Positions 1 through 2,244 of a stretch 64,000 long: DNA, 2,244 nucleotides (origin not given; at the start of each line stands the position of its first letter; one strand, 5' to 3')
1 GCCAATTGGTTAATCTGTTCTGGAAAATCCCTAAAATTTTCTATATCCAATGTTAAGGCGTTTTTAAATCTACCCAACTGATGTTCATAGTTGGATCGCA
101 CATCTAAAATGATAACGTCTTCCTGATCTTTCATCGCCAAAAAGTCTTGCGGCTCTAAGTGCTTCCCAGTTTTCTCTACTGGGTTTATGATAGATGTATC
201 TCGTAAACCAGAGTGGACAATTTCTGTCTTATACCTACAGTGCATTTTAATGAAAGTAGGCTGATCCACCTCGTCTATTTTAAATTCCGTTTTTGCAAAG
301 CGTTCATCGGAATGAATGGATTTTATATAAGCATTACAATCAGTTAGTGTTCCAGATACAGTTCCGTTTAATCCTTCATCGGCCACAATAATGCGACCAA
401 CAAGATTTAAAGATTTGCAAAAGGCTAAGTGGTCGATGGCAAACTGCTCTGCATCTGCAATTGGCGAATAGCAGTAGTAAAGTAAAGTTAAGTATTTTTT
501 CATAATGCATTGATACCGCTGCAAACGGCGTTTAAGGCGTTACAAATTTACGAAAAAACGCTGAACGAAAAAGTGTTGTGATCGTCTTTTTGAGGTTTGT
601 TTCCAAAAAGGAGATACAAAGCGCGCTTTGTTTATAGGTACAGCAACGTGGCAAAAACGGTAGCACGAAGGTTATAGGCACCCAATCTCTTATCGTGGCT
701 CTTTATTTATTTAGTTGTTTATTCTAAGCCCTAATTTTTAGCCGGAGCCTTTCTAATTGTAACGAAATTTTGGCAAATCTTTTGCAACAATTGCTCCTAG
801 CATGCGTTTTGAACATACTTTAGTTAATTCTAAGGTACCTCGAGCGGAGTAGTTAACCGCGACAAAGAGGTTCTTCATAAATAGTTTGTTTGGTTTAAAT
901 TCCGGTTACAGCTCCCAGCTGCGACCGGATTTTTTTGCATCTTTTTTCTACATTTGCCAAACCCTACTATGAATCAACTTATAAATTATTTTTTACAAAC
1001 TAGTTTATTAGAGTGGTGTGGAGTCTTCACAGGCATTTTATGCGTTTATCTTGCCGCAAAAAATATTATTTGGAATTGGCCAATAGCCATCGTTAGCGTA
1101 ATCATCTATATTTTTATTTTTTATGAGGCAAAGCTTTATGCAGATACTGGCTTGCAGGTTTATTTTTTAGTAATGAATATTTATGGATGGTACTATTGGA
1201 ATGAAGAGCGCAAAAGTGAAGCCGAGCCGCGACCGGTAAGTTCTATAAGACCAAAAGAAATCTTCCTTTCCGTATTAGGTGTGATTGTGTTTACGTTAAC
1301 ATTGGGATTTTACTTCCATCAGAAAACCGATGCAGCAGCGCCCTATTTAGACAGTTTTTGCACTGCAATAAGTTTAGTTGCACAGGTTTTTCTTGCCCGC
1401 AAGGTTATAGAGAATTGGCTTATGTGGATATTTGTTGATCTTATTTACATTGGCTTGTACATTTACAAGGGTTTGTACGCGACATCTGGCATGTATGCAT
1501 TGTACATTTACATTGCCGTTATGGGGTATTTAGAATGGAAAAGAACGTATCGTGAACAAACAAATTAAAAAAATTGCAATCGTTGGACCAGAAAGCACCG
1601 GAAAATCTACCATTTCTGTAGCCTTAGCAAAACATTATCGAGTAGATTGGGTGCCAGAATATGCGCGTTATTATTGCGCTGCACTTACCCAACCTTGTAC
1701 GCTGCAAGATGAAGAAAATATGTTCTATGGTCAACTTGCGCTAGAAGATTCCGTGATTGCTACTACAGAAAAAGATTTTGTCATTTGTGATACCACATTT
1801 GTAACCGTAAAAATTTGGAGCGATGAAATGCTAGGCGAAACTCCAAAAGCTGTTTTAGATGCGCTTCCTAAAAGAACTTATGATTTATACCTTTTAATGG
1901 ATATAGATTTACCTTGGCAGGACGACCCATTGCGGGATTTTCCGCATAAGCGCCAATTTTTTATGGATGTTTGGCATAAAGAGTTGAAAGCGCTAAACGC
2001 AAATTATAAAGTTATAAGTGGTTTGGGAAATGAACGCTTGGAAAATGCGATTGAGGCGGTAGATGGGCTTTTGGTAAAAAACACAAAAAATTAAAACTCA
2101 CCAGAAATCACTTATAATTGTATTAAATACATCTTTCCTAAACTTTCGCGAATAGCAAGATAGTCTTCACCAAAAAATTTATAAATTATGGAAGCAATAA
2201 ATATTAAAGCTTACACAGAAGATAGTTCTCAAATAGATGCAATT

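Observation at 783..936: Candidate ECF-sigma-controlled small RNA with an anti-start-codon seed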

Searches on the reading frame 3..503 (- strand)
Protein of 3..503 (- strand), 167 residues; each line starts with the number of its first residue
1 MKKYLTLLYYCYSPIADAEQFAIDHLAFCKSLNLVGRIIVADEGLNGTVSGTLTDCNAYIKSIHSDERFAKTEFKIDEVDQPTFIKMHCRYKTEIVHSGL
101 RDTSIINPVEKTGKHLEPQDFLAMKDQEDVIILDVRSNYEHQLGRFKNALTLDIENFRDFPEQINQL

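Call 35: search_protein_families(library=pfam, proteins=[window:3-503:-])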
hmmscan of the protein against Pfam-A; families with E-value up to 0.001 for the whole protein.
window:3-503:- (167 aa): 2 families
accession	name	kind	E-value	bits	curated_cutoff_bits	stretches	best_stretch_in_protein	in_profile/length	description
PF17773.7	UPF0176_N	-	4.1e-23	82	26.2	1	5-95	2-92/92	UPF0176 acylphosphatase like domain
PF00581.25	Rhodanese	-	0.00025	21.9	22.2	1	118-163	2-54/102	Rhodanese-like domain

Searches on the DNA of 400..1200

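Call 3: search_rna_families(source=window, start=400, end=1200, threshold=evalue, max_evalue=10, show_alignments=5)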
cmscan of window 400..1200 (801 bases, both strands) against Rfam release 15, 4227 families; matches with E-value up to 10: 4.
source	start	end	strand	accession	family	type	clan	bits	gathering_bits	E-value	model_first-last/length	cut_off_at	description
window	476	602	-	RF00242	ctRNA_pT181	Gene; antisense;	-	22.4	56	2.6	1-94/94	no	ctRNA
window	963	1034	-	RF01176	snR78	Gene; snRNA; snoRNA; CD-box;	CL00063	18.6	48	4.9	1-82/82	no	Small nucleolar RNA snR78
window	1157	1193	+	RF01379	CRISPR-DR66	Gene; CRISPR;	CL00014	17.6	45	3.8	1-37/37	no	CRISPR RNA direct repeat element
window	534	628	+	RF00265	SNORA69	Gene; snRNA; snoRNA; HACA-box;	-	16.9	47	3.9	1-132/132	no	Small nucleolar RNA SNORA69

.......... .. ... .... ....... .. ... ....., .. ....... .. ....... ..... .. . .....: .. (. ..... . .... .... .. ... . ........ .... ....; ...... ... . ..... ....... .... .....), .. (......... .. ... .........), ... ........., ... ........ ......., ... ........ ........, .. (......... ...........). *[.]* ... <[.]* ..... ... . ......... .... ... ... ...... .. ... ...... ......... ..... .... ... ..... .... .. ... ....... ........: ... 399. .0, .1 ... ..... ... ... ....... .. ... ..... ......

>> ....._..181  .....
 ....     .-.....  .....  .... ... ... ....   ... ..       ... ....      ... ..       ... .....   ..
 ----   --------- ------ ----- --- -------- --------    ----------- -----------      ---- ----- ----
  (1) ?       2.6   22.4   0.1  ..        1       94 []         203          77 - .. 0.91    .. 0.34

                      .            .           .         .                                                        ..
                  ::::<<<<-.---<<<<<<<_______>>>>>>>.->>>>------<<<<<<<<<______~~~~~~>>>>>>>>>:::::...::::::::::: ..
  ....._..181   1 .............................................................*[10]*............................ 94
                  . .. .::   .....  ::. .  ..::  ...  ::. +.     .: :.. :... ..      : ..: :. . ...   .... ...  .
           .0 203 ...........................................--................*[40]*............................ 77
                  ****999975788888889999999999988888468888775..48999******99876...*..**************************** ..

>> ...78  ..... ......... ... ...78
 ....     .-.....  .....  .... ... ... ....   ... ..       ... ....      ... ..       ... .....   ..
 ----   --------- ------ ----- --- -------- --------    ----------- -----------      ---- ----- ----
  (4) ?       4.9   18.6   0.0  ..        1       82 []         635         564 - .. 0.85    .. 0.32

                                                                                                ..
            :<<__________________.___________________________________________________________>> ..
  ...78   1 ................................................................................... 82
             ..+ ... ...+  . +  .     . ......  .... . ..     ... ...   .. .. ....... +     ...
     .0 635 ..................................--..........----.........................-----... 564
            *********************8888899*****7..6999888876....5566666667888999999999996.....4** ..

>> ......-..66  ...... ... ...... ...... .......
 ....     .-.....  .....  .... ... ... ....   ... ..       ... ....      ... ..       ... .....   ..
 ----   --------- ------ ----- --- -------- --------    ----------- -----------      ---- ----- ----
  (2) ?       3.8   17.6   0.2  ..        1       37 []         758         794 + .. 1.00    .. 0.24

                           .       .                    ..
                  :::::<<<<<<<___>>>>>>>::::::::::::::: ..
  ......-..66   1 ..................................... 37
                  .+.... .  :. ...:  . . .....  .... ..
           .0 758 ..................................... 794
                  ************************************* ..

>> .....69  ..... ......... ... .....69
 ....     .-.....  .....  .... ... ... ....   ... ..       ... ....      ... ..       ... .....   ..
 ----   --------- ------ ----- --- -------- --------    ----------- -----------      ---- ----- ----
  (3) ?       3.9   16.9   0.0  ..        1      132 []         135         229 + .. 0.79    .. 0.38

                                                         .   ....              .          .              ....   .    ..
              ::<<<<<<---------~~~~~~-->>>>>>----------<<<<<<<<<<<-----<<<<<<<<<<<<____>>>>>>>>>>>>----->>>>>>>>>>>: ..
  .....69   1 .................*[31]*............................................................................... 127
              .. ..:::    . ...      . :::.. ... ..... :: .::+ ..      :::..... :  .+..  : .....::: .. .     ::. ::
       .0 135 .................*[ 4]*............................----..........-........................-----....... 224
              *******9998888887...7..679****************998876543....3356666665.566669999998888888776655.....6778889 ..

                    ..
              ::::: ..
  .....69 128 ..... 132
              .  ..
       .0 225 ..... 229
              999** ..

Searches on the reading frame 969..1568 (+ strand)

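Call 35: search_protein_families(library=pfam, proteins=[window:969-1568:+])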
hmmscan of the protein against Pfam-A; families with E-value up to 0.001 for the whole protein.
window:969-1568:+ (199 aa): 1 family
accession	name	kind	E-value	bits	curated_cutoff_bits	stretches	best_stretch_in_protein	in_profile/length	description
PF04973.17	NMN_transporter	-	7.6e-63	212.1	27.3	1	12-192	1-175/175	Nicotinamide mononucleotide transporter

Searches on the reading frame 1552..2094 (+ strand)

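Call 35: search_protein_families(library=pfam, proteins=[window:1552-2094:+])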
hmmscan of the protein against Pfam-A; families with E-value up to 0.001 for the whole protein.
window:1552-2094:+ (180 aa): 1 family
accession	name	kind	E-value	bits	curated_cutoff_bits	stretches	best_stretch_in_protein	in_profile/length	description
PF13521.12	AAA_28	-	2.8e-28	99.6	27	1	7-162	1-164/164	AAA domain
